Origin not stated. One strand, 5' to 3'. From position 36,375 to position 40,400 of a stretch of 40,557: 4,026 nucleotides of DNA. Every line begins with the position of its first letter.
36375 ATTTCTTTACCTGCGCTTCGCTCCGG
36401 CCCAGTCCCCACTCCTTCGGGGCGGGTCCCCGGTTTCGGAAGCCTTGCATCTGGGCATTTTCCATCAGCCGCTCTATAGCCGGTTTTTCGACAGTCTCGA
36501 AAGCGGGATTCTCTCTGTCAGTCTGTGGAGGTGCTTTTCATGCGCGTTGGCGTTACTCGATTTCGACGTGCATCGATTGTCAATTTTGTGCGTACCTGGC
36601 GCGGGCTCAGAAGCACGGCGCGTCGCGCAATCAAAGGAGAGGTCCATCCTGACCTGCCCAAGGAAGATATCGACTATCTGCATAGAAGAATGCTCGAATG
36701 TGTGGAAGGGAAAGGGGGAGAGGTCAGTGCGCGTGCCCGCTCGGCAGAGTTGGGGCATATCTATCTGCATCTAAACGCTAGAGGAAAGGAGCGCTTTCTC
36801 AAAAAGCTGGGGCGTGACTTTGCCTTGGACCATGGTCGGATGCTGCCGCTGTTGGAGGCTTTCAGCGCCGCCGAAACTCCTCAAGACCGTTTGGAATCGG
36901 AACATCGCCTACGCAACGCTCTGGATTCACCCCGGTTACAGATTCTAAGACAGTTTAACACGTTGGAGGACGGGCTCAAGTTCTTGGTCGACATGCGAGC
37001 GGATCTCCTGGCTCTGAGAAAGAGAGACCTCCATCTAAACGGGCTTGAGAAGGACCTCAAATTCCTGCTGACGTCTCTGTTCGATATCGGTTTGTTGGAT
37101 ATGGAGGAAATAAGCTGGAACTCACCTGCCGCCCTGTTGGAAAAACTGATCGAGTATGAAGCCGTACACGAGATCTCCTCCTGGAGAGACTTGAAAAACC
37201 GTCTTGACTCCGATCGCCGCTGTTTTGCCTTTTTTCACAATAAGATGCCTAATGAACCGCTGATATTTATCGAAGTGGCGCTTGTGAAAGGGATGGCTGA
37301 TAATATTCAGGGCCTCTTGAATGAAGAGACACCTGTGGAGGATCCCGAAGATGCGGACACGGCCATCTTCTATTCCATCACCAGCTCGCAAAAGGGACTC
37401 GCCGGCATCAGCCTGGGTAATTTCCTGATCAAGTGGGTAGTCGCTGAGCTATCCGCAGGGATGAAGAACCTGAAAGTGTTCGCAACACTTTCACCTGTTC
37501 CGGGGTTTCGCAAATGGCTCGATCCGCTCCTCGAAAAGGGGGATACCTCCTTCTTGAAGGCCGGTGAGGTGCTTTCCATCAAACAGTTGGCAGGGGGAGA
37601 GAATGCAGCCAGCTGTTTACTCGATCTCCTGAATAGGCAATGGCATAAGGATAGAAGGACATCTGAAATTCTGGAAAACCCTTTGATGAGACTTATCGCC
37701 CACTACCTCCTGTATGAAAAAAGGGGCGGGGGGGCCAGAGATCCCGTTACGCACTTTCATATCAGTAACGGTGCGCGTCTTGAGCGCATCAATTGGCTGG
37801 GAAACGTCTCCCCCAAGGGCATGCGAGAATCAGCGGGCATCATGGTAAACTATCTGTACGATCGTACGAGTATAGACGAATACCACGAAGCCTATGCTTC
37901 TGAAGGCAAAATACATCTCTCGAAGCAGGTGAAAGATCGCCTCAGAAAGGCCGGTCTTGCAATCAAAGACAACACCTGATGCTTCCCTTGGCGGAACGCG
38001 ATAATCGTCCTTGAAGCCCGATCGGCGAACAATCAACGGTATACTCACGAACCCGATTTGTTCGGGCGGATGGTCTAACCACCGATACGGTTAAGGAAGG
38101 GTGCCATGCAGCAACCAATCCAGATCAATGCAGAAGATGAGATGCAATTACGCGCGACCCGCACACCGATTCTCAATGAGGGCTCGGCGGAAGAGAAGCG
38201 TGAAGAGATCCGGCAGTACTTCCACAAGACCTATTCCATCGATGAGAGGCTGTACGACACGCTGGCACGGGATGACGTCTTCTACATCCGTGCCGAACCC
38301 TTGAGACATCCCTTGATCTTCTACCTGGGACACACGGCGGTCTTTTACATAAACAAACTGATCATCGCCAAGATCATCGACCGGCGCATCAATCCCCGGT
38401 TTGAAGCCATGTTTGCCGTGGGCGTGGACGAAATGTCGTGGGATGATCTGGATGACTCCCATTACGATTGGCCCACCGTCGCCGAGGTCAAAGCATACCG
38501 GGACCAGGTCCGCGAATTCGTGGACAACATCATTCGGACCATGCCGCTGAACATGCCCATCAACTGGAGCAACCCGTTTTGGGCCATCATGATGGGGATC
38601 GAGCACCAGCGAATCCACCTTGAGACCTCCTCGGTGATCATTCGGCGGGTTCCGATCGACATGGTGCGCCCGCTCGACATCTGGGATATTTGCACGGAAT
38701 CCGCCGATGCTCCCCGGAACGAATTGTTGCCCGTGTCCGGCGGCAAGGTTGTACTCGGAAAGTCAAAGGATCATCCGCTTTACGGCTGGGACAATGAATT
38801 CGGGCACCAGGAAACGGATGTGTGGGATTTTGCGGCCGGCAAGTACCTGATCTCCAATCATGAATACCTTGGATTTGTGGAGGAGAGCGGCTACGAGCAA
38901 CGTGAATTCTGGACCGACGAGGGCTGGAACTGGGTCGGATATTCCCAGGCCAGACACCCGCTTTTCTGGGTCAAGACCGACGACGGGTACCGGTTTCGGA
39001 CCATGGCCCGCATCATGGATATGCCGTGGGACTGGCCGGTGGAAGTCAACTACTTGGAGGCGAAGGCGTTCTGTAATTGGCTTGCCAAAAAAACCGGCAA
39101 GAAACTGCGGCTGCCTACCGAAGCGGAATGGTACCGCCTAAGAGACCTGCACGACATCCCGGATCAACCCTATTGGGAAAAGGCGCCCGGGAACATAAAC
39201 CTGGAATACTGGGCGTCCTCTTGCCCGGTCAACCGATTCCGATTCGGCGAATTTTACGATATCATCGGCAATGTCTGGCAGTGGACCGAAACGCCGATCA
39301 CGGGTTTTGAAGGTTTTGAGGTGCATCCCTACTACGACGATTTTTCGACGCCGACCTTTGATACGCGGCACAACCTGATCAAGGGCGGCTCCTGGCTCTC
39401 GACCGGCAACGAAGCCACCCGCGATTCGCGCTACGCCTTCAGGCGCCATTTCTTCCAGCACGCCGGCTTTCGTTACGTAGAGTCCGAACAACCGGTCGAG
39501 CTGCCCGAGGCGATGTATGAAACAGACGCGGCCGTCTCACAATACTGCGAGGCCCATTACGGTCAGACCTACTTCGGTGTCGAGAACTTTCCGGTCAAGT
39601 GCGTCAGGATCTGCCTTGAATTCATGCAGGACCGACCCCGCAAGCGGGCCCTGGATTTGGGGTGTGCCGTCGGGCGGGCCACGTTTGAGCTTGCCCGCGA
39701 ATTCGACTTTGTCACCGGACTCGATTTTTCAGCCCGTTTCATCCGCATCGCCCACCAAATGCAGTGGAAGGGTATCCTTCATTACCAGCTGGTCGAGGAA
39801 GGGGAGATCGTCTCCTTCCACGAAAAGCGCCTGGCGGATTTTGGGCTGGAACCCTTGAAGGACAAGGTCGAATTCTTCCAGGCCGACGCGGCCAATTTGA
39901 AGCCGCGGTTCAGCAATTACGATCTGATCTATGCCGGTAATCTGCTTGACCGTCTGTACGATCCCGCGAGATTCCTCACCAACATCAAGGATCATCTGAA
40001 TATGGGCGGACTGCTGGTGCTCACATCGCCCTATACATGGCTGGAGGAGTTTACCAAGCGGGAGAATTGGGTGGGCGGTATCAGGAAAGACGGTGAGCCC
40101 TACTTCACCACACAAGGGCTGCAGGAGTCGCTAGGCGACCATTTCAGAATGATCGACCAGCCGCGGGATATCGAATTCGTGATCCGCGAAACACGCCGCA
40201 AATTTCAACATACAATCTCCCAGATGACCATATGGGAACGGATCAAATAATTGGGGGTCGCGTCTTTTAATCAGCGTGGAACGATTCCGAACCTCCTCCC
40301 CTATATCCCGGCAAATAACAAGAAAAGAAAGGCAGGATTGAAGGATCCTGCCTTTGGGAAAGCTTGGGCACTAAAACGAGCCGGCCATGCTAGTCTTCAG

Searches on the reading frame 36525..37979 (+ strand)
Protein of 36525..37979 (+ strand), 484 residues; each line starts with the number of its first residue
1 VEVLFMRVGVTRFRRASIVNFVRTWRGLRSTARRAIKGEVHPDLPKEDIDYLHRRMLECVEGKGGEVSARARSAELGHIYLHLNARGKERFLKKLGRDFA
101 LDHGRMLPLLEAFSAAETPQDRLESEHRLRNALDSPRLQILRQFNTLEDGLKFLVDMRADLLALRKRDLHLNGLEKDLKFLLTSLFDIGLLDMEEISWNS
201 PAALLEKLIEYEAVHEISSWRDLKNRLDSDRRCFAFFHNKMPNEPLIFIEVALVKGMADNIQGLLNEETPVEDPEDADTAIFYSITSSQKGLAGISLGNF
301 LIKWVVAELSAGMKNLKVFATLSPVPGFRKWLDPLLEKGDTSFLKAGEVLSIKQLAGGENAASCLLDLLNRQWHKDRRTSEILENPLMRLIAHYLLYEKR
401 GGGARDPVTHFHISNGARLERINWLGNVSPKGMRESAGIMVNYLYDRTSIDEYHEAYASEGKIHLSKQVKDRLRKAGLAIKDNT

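Call 40: search_protein_families(library=pfam, proteins=[window:36525-37979:+], max_evalue=0.001)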
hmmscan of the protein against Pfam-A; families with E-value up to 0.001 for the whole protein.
window:36525-37979:+ (484 aa): 2 families
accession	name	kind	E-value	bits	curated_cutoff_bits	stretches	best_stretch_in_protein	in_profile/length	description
PF05292.17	MCD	-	5.2e-103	344.5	23.2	1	189-446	1-253/253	Malonyl-CoA decarboxylase C-terminal domain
PF17408.7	MCD_N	-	2.1e-18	66.7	22.4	1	103-186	5-85/85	Malonyl-CoA decarboxylase N-terminal domain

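Call 62: find_homologous_proteins(query=window:36525-37976:+, max_evalue=1e-50)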
Query window:36525-37976:+ (484 aa): 8000 proteins with E <= 1e-50 among 8000 candidates; the best 120 are listed.
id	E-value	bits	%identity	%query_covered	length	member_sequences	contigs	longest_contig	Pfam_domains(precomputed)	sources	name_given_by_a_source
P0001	0.0e+0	1078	100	99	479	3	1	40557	PF05292.18,PF17408.8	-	-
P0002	2.1e-292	988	90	100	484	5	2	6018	PF05292.18,PF17408.8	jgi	jgi:malonyl-CoA decarboxylase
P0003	2.2e-286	968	90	98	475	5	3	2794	PF05292.18,PF17408.8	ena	-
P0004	2.3e-275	932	87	99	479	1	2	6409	PF05292.18,PF17408.8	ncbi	-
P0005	2.3e-265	899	82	99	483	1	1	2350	PF05292.18,PF17408.8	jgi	jgi:malonyl-CoA decarboxylase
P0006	2.8e-236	803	76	97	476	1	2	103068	PF05292.18,PF17408.8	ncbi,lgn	-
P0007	3.9e-236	802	75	98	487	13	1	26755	PF05292.18,PF17408.8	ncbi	-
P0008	4.0e-234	796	75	97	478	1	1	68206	PF05292.18,PF17408.8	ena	-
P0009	7.2e-234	795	74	97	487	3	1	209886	PF05292.18,PF17408.8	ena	-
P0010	1.2e-231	788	74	97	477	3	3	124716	PF05292.18,PF17408.8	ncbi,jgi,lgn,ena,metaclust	metaclust:\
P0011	1.4e-231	787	74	97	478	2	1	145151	PF05292.18,PF17408.8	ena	-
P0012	9.4e-231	785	74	97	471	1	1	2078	PF05292.18,PF17408.8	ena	-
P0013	8.5e-228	775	73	97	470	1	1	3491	PF05292.18,PF17408.8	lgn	-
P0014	2.4e-226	770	72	97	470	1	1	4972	PF05292.18,PF17408.8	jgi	-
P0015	3.4e-225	766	72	97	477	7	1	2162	PF05292.18,PF17408.8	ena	-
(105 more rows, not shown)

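Call 63: find_encoding_contigs(protein=P0002, flank=3000, max_places=4)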
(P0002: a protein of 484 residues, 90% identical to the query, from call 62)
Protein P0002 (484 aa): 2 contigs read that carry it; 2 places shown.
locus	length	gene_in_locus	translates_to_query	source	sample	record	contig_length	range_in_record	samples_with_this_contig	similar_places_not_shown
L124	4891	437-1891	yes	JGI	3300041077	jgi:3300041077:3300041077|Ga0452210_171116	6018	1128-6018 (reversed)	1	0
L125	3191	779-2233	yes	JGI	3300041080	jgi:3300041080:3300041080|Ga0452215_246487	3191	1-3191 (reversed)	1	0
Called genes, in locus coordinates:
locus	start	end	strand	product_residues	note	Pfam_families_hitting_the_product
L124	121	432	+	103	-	-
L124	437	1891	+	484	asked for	PF17408:MCD_N, PF05292:MCD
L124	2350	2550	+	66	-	-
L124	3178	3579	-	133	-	PF05168:HEPN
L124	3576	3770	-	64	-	-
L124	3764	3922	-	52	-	-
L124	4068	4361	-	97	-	-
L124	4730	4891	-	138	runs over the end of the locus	PF01850:PIN, PF13470:PIN_3 (weak)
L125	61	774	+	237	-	PF00037:Fer4 (faint), PF13484:Fer4_16, PF13646:HEAT_2, PF03130:HEAT_PBS (faint)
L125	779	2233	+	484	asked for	PF17408:MCD_N, PF05292:MCD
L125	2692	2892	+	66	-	-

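Call 64: find_encoding_contigs(protein=P0004, flank=3000, max_places=4)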
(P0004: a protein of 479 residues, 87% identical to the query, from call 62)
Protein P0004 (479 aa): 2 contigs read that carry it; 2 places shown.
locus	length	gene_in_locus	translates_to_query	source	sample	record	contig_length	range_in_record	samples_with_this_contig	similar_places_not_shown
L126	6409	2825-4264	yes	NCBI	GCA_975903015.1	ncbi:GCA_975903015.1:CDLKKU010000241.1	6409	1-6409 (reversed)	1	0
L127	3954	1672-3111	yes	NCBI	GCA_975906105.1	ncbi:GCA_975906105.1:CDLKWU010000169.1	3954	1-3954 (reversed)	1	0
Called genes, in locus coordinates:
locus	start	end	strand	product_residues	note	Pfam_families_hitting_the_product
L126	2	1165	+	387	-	?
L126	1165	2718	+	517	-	PF00117:GATase, PF07722:Peptidase_C26, PF02540:NAD_synthase (faint), PF00958:GMP_synt_C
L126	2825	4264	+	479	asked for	PF17408:MCD_N, PF05292:MCD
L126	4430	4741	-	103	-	-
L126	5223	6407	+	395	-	?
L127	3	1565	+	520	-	?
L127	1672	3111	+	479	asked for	PF17408:MCD_N, PF05292:MCD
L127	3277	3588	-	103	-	-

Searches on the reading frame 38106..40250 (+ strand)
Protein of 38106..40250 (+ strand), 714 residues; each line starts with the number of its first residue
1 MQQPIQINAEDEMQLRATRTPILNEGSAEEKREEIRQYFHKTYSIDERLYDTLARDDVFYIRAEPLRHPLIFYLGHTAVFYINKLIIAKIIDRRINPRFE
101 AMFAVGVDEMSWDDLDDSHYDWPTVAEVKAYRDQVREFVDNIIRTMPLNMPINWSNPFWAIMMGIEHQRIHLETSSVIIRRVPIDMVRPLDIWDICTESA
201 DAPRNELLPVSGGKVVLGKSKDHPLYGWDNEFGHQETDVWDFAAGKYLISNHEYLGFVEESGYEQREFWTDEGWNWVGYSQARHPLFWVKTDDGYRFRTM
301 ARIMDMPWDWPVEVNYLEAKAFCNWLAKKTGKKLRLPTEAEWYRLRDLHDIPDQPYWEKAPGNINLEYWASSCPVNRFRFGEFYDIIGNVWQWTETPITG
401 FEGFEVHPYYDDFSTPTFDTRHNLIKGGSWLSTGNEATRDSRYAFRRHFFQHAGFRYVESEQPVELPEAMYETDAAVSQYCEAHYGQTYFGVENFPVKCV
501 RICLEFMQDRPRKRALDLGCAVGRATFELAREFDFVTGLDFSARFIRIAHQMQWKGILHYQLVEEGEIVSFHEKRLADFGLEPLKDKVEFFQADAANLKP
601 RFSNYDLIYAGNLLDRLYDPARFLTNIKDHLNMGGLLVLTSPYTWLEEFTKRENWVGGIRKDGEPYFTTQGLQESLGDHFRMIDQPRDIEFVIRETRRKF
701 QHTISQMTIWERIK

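Call 40: search_protein_families(library=pfam, proteins=[window:38106-40250:+], max_evalue=0.001)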
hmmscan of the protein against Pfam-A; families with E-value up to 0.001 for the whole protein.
window:38106-40250:+ (714 aa): 7 families
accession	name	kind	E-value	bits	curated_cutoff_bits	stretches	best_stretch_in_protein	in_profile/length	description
PF03781.23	FGE-sulfatase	-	4.9e-27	95.6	23.3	1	206-458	4-254/255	Sulfatase-modifying factor enzyme 1-like domain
PF08242.18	Methyltransf_12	-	3.5e-12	47.3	30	1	516-637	1-98/98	Methyltransferase domain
PF13847.12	Methyltransf_31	-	9.3e-12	45.3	27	1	512-644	4-121/145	Methyltransferase domain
PF13489.12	Methyltransf_23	-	3.2e-11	43.7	27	1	505-646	15-124/164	Methyltransferase domain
PF13649.12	Methyltransf_25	-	6e-10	40.1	27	1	516-552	2-40/97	Methyltransferase domain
PF08241.18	Methyltransf_11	-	7.2e-10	39.8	21.2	1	516-639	1-95/95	Methyltransferase domain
PF12867.12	DinB_2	-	8e-07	30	24.8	1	56-174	18-127/128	DinB superfamily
